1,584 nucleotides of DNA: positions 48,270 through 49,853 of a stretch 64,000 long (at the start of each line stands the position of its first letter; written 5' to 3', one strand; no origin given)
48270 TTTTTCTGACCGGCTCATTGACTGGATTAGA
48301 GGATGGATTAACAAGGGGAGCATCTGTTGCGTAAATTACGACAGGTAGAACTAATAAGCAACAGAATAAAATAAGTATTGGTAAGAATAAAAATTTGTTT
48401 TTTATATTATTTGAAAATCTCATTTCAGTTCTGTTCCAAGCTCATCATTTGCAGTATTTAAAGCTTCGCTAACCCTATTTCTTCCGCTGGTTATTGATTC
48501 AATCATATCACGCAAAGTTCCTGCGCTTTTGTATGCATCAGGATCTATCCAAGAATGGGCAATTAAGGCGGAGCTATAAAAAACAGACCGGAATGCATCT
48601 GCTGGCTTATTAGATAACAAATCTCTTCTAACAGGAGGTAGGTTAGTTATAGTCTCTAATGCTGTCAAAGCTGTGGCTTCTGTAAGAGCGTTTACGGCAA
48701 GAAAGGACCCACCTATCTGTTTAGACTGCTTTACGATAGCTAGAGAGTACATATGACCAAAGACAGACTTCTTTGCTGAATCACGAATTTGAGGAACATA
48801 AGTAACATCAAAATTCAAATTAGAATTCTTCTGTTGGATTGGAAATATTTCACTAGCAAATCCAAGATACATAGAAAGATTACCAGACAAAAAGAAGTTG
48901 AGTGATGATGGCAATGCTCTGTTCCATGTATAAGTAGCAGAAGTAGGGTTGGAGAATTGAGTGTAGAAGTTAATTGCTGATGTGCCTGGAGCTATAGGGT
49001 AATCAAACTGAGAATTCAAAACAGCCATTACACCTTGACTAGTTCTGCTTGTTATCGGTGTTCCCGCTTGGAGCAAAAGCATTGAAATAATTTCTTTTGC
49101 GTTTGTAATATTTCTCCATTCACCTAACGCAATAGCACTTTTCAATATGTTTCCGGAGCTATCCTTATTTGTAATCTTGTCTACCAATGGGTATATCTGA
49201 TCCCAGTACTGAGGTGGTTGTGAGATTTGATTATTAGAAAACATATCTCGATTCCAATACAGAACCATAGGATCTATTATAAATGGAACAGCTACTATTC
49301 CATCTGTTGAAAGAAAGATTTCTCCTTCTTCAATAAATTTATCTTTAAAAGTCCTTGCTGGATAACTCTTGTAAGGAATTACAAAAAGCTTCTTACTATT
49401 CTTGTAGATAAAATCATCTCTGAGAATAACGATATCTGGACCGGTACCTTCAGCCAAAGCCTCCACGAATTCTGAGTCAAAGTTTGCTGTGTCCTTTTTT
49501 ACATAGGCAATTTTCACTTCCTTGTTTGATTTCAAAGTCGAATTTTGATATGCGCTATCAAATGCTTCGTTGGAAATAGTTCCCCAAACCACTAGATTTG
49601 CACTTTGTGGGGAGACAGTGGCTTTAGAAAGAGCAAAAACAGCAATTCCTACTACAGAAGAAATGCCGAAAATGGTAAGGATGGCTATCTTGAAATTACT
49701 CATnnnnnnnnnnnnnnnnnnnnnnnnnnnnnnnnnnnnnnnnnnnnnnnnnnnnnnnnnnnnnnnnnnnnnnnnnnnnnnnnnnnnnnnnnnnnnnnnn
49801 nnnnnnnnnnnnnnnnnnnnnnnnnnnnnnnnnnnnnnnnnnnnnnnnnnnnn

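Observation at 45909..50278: Operon of six tandem paralogous two-helix small membrane proteins (VirB2/TrbC pilin-like) behind a methyltransferase and a solute-binding-like protein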

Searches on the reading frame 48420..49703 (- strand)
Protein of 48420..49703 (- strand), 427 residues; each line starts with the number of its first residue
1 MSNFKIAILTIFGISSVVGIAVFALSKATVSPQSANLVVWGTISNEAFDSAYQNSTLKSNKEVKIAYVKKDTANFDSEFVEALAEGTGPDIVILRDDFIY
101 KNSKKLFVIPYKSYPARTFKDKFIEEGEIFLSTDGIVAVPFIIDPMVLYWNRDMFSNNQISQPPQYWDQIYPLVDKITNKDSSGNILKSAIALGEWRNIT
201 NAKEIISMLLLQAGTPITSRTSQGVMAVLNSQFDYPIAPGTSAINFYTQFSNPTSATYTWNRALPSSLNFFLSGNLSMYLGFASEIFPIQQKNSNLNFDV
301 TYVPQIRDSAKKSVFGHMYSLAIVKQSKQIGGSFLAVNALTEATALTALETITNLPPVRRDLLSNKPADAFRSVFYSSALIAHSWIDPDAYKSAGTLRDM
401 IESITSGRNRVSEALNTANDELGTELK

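Call 3: search_protein_families(library=pfam, proteins=[window:48420-49703:-], max_evalue=1)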
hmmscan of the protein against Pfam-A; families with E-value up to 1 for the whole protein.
window:48420-49703:- (427 aa): 1 family
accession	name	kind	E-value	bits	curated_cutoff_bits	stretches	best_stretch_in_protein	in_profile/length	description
PF13416.11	SBP_bac_8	-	2.8e-13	50.7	27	1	59-362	9-265/279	Bacterial extracellular solute-binding protein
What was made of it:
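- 48420..49703 (-): Membrane-anchored or secreted family-1 (MalE/MBP-type) extracellular solute-binding protein, 427 aa. It has an N-terminal hydrophobic segment (residues 6-24). It is an orphan: no ABC permease or ATPase gene is nearby. Pfam SBP_bac_8 50.7 bits (call 3).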

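Call 4: search_protein_families(library=ncbifam, proteins=[window:48420-49703:-], max_evalue=1)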
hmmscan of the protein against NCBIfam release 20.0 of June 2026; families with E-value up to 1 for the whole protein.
window:48420-49703:- (427 aa): 4 families
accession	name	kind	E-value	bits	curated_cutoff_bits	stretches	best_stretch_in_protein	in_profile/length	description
NF007011.0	PRK09474.1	equivalog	4.4e-09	35.6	291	2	20-183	15-171/396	maltose/maltodextrin ABC transporter substrate-binding protein MalE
NF053763.1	ABCarbgalBndGanS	equivalog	0.00023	20.1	700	1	31-184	35-183/420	galactooligosaccharide ABC transporter substrate-binding protein GanS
TIGR03850.1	bind_CPR_0540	equivalog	0.0017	17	299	1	136-183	151-197/437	carbohydrate ABC transporter substrate-binding protein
NF008211.0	PRK10974.1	equivalog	0.035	12.7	411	1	135-304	137-293/439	sn-glycerol-3-phosphate ABC transporter substrate-binding protein UgpB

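Call 21: find_homologous_proteins(query=window:48420-49703:-, max_evalue=0.00001)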
Query window:48420-49703:- (427 aa): 2343 proteins with E <= 0.00001 among 8000 candidates; the best 120 are listed.
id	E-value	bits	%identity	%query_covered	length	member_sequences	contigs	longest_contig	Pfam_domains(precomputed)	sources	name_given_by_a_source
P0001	4.4e-277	936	100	100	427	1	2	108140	PF13416.12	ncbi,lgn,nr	ncbi:extracellular solute-binding protein [Patescibacteria group bacterium]|nr:extracellular solute-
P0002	1.6e-207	707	74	100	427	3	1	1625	PF13416.12,PF01547.31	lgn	-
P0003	3.6e-204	696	71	100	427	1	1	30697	PF13416.12,PF01547.31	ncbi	-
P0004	5.5e-204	695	72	100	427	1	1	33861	PF13416.12,PF01547.31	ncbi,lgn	-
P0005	8.0e-204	695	71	100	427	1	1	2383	PF13416.12,PF01547.31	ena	-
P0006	1.5e-203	694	71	100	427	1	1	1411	PF13416.12,PF01547.31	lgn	-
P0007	1.5e-202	691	70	100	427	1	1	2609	PF13416.12,PF01547.31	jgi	jgi:ABC-type glycerol-3-phosphate transport system substrate-binding protein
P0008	8.3e-202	688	70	100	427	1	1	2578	PF13416.12,PF01547.31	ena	-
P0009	2.5e-201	687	70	100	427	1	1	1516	PF13416.12,PF01547.31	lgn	-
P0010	3.9e-201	686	69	100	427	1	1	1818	PF01547.31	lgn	-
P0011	8.4e-201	685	69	100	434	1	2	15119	PF13416.12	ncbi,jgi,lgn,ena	-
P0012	4.6e-200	683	71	100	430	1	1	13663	PF13416.12,PF01547.31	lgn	-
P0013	5.9e-200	682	70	100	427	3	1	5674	PF13416.12,PF01547.31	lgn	-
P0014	8.9e-200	682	69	100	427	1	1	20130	PF13416.12,PF01547.31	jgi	jgi:ABC-type glycerol-3-phosphate transport system substrate-binding protein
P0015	5.8e-199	679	71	100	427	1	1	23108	PF13416.12,PF01547.31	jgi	jgi:ABC-type glycerol-3-phosphate transport system substrate-binding protein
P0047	1.8e-191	654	66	99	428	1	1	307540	PF13416.12,PF01547.31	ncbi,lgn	-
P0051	2.4e-190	651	67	100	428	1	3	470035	PF13416.12,PF01547.31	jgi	jgi:ABC-type glycerol-3-phosphate transport system substrate-binding protein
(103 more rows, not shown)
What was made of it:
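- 48420..49703 (-): More than 2343 homologs were found, named 'extracellular solute-binding protein' (call 21).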

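Call 22: find_encoding_contigs(protein=P0001, flank=10000, max_places=3)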
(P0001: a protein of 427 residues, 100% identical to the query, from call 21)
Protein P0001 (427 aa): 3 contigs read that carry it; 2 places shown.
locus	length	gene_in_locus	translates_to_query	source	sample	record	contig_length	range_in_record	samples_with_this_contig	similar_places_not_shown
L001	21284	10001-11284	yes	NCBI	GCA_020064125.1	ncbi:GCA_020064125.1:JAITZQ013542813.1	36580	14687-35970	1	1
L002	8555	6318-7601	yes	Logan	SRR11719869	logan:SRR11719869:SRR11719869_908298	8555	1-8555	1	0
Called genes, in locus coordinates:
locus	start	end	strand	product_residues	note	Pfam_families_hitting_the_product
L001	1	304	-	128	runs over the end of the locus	PF02130:YbeY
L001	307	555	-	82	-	-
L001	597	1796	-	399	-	PF03129:HGTP_anticodon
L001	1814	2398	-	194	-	PF10502:Peptidase_S26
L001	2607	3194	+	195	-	PF01195:Pept_tRNA_hydro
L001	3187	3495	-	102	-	-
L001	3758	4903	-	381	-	PF21543:CvfB_2nd (faint), PF23459:S1_RRP5 (faint), PF00575:S1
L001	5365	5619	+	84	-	-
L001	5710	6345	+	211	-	PF13483:Lactamase_B_3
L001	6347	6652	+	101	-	-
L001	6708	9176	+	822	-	PF00521:DNA_topoisoIV, PF03989:DNA_gyraseA_C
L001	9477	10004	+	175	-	PF01135:PCMT (faint), PF01209:Ubie_methyltran, PF13489:Methyltransf_23 (weak), PF05175:MTS (weak), PF13847:Methyltransf_31, PF08241:Methyltransf_11, PF08242:Methyltransf_12, PF13649:Methyltransf_25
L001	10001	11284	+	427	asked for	PF13416:SBP_bac_8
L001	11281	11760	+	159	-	PF18895:T4SS_pilin (weak)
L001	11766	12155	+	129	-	PF04956:TrbC (weak), PF18895:T4SS_pilin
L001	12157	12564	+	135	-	PF18895:T4SS_pilin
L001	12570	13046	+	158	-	PF18895:T4SS_pilin (weak)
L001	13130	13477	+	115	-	PF18895:T4SS_pilin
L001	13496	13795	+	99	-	PF18895:T4SS_pilin (weak)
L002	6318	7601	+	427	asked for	PF13416:SBP_bac_8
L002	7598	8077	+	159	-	PF18895:T4SS_pilin (weak)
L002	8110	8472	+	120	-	PF04956:TrbC (weak), PF18895:T4SS_pilin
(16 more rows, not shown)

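Call 23: find_encoding_contigs(protein=P0047, flank=10000, max_places=2)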
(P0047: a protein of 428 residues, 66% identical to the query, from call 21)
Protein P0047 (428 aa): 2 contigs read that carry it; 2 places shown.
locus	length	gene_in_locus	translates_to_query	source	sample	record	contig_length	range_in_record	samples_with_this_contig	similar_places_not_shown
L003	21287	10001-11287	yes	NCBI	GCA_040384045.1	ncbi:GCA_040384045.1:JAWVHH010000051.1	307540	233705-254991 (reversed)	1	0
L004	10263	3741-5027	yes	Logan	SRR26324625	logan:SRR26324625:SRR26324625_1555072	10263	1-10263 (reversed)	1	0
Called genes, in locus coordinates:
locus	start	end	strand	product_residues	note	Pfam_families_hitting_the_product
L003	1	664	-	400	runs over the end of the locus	PF03129:HGTP_anticodon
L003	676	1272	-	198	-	PF10502:Peptidase_S26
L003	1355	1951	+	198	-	PF01195:Pept_tRNA_hydro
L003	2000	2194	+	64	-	-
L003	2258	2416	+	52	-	-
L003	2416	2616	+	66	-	-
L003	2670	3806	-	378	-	PF23459:S1_RRP5 (faint), PF21543:CvfB_2nd (faint), PF21710:Spt6_S1 (faint), PF00575:S1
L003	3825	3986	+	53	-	-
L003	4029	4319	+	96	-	-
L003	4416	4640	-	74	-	-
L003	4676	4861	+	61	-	PF17782:WHD_DprA (weak)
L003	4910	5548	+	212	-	PF13483:Lactamase_B_3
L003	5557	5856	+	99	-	-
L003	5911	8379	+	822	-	PF00521:DNA_topoisoIV, PF03989:DNA_gyraseA_C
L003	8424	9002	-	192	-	-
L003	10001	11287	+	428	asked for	PF01547:SBP_bac_1 (weak), PF13416:SBP_bac_8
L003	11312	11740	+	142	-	PF18895:T4SS_pilin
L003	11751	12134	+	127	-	PF18895:T4SS_pilin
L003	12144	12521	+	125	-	PF18895:T4SS_pilin (weak)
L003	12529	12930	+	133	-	PF18895:T4SS_pilin (weak)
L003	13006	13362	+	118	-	PF18895:T4SS_pilin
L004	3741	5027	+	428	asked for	PF01547:SBP_bac_1 (weak), PF13416:SBP_bac_8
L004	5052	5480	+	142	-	PF18895:T4SS_pilin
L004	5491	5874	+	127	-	PF18895:T4SS_pilin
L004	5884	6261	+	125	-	PF18895:T4SS_pilin (weak)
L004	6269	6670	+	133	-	PF18895:T4SS_pilin (weak)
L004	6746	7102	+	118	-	PF18895:T4SS_pilin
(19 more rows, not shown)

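Call 24: find_encoding_contigs(protein=P0051, flank=10000, max_places=2)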
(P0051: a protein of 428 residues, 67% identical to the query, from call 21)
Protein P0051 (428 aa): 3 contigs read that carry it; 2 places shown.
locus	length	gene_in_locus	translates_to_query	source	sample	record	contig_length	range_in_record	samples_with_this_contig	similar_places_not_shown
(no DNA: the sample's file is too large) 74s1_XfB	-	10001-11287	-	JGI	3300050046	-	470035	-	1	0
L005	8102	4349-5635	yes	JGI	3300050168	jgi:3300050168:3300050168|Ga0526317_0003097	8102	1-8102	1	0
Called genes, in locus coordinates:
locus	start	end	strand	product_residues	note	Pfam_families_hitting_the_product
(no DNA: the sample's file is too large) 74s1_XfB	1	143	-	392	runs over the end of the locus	PF11104:PilM_2 (faint), PF02491:SHS2_FTSA, PF14450:FtsA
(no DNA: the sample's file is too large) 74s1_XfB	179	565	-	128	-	PF02130:YbeY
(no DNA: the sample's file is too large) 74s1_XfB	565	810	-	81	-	-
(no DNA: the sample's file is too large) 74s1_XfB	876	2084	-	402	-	PF03129:HGTP_anticodon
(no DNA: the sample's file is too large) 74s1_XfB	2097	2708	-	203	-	PF10502:Peptidase_S26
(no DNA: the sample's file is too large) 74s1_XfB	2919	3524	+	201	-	PF01195:Pept_tRNA_hydro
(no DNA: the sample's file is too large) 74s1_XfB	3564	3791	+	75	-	-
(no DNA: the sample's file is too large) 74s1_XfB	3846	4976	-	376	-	PF00575:S1 (weak), PF21543:CvfB_2nd (faint), PF23459:S1_RRP5 (faint), PF00575:S1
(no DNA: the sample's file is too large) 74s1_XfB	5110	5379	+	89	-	-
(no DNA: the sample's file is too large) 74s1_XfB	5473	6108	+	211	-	PF13483:Lactamase_B_3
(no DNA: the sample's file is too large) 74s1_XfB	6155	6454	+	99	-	-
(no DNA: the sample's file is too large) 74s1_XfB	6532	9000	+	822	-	PF00521:DNA_topoisoIV, PF03989:DNA_gyraseA_C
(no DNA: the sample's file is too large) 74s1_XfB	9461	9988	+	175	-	PF01135:PCMT, PF01209:Ubie_methyltran, PF06325:PrmA (weak), PF05175:MTS (weak), PF13847:Methyltransf_31, PF08241:Methyltransf_11, PF08242:Methyltransf_12, PF13649:Methyltransf_25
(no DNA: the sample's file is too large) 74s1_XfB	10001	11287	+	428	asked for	PF13416:SBP_bac_8, PF01547:SBP_bac_1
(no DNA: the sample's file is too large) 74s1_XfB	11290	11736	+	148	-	PF18895:T4SS_pilin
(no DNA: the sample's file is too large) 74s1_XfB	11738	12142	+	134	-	PF18895:T4SS_pilin (weak)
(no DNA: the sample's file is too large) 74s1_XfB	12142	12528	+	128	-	PF18895:T4SS_pilin (weak)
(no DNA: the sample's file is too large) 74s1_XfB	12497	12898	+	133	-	PF18895:T4SS_pilin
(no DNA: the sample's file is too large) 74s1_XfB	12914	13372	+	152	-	PF18895:T4SS_pilin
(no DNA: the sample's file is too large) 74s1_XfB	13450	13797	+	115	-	PF18895:T4SS_pilin (weak)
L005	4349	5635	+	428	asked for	PF13416:SBP_bac_8, PF01547:SBP_bac_1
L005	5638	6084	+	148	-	PF18895:T4SS_pilin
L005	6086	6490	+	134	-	PF18895:T4SS_pilin (weak)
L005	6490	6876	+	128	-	PF18895:T4SS_pilin (weak)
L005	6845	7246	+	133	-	PF18895:T4SS_pilin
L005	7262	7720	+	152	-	PF18895:T4SS_pilin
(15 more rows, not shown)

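Call 32: find_related_loci(query=A2, collection=genome_contigs, flank=10000)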
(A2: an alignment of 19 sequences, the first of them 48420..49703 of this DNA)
Query A2 (427 aa) in genome_contigs; peptide patterns used: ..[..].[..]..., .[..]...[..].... (x = any residue, [..] = any of these).
600 stretches matched a pattern (row limit reached: there are more); 594 encode a relative of the query (tblastn E <= 1e-3); the best 80 are kept; 80 distinct loci.
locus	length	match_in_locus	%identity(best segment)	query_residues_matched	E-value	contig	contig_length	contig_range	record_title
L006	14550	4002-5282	67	1-427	0e+0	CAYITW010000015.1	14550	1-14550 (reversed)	MAG TPA_asm: uncultured Candidatus Saccharibacteria bacterium isolate ERP119705_co5_455 genome assembly, contig: NODE_51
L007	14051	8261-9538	67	1-425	0e+0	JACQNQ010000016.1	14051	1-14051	MAG: Candidatus Zambryskibacteria bacterium isolate NC_groundwater_1259_Ag_S-0.1um_40_87 S_p1_S3_coassembly_k141_893565,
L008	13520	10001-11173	72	38-427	0e+0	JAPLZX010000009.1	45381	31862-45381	MAG: Candidatus Zambryskiibacteriota bacterium isolate LacPavin_0419_WC90_MAG_35_8 LacPavin_0419_WC90_scaffold_372233, w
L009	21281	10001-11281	65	1-427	0e+0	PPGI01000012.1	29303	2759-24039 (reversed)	MAG: Candidatus Zambryskibacteria bacterium isolate Amazon_FNV_2010_10_3_1 contig_75_34874468_length_29303_multi_5_in_2_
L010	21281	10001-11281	63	1-427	0e+0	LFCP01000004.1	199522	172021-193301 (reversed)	MAG: Parcubacteria bacterium C7867-006 C7867_00034, whole genome shotgun sequence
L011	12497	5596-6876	65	1-426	0e+0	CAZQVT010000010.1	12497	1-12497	MAG TPA_asm: uncultured Candidatus Saccharibacteria bacterium isolate SRP285395_co1_397 genome assembly, contig: NODE_82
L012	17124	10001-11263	67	1-421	0e+0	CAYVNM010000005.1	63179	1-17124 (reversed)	MAG TPA_asm: uncultured Candidatus Saccharibacteria bacterium isolate SRP278252_co2_282 genome assembly, contig: NODE_74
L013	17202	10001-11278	64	2-427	0e+0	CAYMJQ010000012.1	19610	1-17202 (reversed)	MAG TPA_asm: uncultured Candidatus Saccharibacteria bacterium isolate SRP329715_co2_189 genome assembly, contig: NODE_54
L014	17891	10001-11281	64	1-427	0e+0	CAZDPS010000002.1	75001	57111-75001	MAG TPA_asm: uncultured Candidatus Saccharibacteria bacterium isolate SRP300315_co1_23 genome assembly, contig: NODE_178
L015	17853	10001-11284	67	1-427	0e+0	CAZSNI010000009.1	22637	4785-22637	MAG TPA_asm: uncultured Candidatus Saccharibacteria bacterium isolate SRP286056_co1_435 genome assembly, contig: NODE_26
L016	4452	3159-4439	63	1-427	0e+0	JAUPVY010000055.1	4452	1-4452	MAG: Patescibacteria group bacterium isolate erpe_2018_sw_42hr_WHONDRS-SW48-000099_A_bin.74 scaffold_6059, whole genome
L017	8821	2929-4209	63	1-427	0e+0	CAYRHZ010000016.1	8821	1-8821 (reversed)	MAG TPA_asm: uncultured Candidatus Saccharibacteria bacterium isolate SRP286056_co1_489 genome assembly, contig: NODE_10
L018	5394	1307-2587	63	1-427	0e+0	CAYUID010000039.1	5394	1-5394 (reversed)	MAG TPA_asm: uncultured Candidatus Saccharibacteria bacterium isolate SRP273308_co1_430 genome assembly, contig: NODE_29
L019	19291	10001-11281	62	1-427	0e+0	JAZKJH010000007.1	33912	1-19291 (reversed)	MAG: Patescibacteria group bacterium isolate ADI_DC_SW_02_SPN_11032020-bin097_1 DCSW02SPN_B097_1_000000000007, whole gen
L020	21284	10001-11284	61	1-427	0e+0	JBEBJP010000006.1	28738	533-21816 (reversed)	MAG: Parcubacteria group bacterium isolate SF2_12 NODE_631_length_28738_cov_12.676874, whole genome shotgun sequence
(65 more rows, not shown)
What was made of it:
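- Tried and rejected: The label 'Candidatus Saccharibacteria' on many TPA assemblies in call 32 conflicts with the Zambryskibacteria/Paceibacterota names of equally similar records.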

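Call 37: search_solved_structures(query=window:48420-49703:-, max_evalue=0.001)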
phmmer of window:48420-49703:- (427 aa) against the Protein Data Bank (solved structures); distinct sequences matched with E-value up to 0.001: 87 (the best 60 are shown).
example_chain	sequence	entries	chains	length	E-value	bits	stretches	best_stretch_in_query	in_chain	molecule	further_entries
8art_A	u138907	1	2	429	3.6e-06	29.3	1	52-177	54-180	Putative secreted maltose-binding protein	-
4r9f_A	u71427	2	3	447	1.8e-05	27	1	71-307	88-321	MBP1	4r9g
4qrz_A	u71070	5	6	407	2.4e-05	26.6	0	60-181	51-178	ABC-TYPE SUGAR TRANSPORTER | ABC transporter, substrate binding protein (Sugar)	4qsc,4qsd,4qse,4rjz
5aq9_B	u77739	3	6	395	0.00011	24.4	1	31-177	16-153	MALTOSE-BINDING PERIPLASMIC PROTEIN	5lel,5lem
3eht_A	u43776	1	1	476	0.00016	23.8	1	57-177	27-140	FUSION PROTEIN OF CRFR1 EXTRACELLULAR DOMAIN AND MBP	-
8c8f_A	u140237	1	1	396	0.00018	23.7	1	28-177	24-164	Maltose/maltodextrin-binding periplasmic protein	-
7mk7_A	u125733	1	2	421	0.00021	23.5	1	26-177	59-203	ALK and LTK ligand 1,Maltodextrin-binding protein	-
9zm5_A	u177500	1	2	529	0.00027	23.1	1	28-177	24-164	Maltodextrin-binding protein,Regulatory protein NPR1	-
6ob5_B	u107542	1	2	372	0.0003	22.9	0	57-183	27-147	Maltodextrin-binding protein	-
7dde_A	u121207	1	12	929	0.00034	22.8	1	14-177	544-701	Aspartyl aminopeptidase 1,ZZ-type zinc finger-containing protein P35G2.11c,Maltose/maltode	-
8hlb_A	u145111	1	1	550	0.00042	22.5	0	15-177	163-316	Tumor necrosis factor receptor superfamily member 1B,Maltose/maltodextrin-binding periplas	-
8x2x_L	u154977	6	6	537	0.00043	22.4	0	28-177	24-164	Maltose/maltodextrin-binding periplasmic protein,Chromatin modification-related protein EA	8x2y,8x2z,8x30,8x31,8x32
1elj_A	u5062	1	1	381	0.00045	22.4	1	46-177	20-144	MALTODEXTRIN-BINDING PROTEIN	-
7jhg_M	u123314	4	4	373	0.00046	22.3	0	57-177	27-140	Maltodextrin-binding protein | Maltose/maltodextrin ABC transporter substrate-binding protein MalE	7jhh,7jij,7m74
5e24_A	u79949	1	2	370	0.00047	22.3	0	58-177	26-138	Maltose-binding periplasmic protein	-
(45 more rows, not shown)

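Call 55: predict_structure(alignment_id=A2)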
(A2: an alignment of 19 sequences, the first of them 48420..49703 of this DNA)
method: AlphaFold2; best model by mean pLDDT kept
length: 427 residues; sequences in the alignment: 19
mean_pLDDT: 47.9   pTM: 0.40
mean pLDDT of the five models: 47.9, 47.5, 42.9, 40.7, 40.5
residues with pLDDT >= 90: 7; 70-90: 68; 50-70: 104; < 50: 248
segments of 3 or more residues with pLDDT < 50: 21-32, 96-220, 227-229, 232-235, 237-317, 358-360, 374-388
pLDDT, mean of each block of 10 residues (from residue 1): 69 66 39 71 84 86 86 68 64 51 29 34 33 36 29 33 40 41 36 29 26 34 50 46 28 26 24 24 25 27 29 42 60 70 72 56 55 47 40 63 65 70 62
secondary structure, 60 per line:
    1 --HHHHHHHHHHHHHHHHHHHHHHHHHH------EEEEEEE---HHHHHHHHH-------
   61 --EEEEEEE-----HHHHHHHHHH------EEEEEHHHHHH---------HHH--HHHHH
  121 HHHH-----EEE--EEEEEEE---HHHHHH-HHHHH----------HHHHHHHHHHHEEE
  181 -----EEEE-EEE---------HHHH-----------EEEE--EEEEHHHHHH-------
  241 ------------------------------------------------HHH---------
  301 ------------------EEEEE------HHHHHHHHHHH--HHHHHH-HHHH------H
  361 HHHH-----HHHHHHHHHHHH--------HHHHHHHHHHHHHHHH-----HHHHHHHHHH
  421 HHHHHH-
elements in order: H3-28 E35-41 H45-53 E63-69 H75-84 E91-95 H96-101 H116-124 E130-132 E135-141 H145-150 H152-156 H167-177 E178-180 E186-189 E191-193 H203-206 E218-221 E224-227 H228-233 E319-323 H330-340 H343-348 H350-353 H360-364 H370-381 H390-405 H411-426
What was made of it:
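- On ABC-transporter extracellular solute-binding protein, family 1 (MalE/MBP-like): The AF2 model was too poor (pLDDT 48) to confirm the two lobes (call 55).
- The SBP structure model was too poor (pLDDT 48, call 55) to inspect a binding pocket.
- Tried and rejected: The model was discarded and no fold search was run on it (call 55).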

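Call 56: search_solved_structures(query=A2, max_evalue=0.00001, show_alignments=1)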
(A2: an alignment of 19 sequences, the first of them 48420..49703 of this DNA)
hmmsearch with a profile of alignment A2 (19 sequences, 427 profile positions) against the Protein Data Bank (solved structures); distinct sequences matched with E-value up to 0.00001: 6.
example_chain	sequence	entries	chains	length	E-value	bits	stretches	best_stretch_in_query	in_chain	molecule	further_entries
4r9f_A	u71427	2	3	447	1.3e-13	53.5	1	6-423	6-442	MBP1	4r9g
8jbg_B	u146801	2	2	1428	1.9e-08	36.5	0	31-184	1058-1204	Neuromedin-K receptor (NK3R-pFastbac1) | NK3R-pFastbac1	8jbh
9vus_A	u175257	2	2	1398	6.7e-08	34.7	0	34-184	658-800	Soluble cytochrome b562,2-oxoglutarate receptor 1,Soluble cytochrome b562,2-oxoglutarate r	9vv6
4qrz_A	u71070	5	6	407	1.5e-07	33.6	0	60-181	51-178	ABC-TYPE SUGAR TRANSPORTER | ABC transporter, substrate binding protein (Sugar)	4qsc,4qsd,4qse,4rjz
9p0x_T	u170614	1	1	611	1.1e-06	30.7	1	4-184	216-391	Tissue factor,Maltose/maltodextrin-binding periplasmic protein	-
1elj_A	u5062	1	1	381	8.9e-06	27.7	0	34-177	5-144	MALTODEXTRIN-BINDING PROTEIN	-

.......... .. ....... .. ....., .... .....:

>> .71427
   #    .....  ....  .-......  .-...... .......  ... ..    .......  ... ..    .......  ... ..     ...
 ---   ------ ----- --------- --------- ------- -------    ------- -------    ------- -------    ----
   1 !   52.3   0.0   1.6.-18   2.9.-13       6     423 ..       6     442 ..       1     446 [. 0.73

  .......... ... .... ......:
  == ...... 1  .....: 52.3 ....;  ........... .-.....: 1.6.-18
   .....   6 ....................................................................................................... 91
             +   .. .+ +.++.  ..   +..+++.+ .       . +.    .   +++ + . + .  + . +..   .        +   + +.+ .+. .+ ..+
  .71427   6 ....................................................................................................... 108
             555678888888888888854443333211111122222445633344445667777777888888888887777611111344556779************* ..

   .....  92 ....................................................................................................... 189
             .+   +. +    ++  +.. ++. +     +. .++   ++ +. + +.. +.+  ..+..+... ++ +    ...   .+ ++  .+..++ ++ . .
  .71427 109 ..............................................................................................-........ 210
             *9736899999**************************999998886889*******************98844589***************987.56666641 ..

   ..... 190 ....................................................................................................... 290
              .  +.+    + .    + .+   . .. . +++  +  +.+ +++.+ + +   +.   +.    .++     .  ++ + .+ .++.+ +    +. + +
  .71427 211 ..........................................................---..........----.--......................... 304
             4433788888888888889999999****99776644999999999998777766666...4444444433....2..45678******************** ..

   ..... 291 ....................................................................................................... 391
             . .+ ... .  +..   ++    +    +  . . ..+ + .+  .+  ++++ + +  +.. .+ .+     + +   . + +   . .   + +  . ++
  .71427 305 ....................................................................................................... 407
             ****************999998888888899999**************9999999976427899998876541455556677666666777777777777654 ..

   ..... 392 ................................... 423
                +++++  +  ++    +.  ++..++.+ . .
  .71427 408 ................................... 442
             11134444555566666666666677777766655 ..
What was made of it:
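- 48420..49703 (-): A profile of 19 orthologs aligns over its full length (6-423) to PDB 4r9f MBP1, E 1.3e-13 (call 56).
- On ABC-transporter extracellular solute-binding protein, family 1 (MalE/MBP-like): The ortholog profile aligns residues 6-423 to PDB 4r9f MBP1, E 1.3e-13 (call 56).
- The SBP is a full-length member of the carbohydrate SBP family (call 56).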
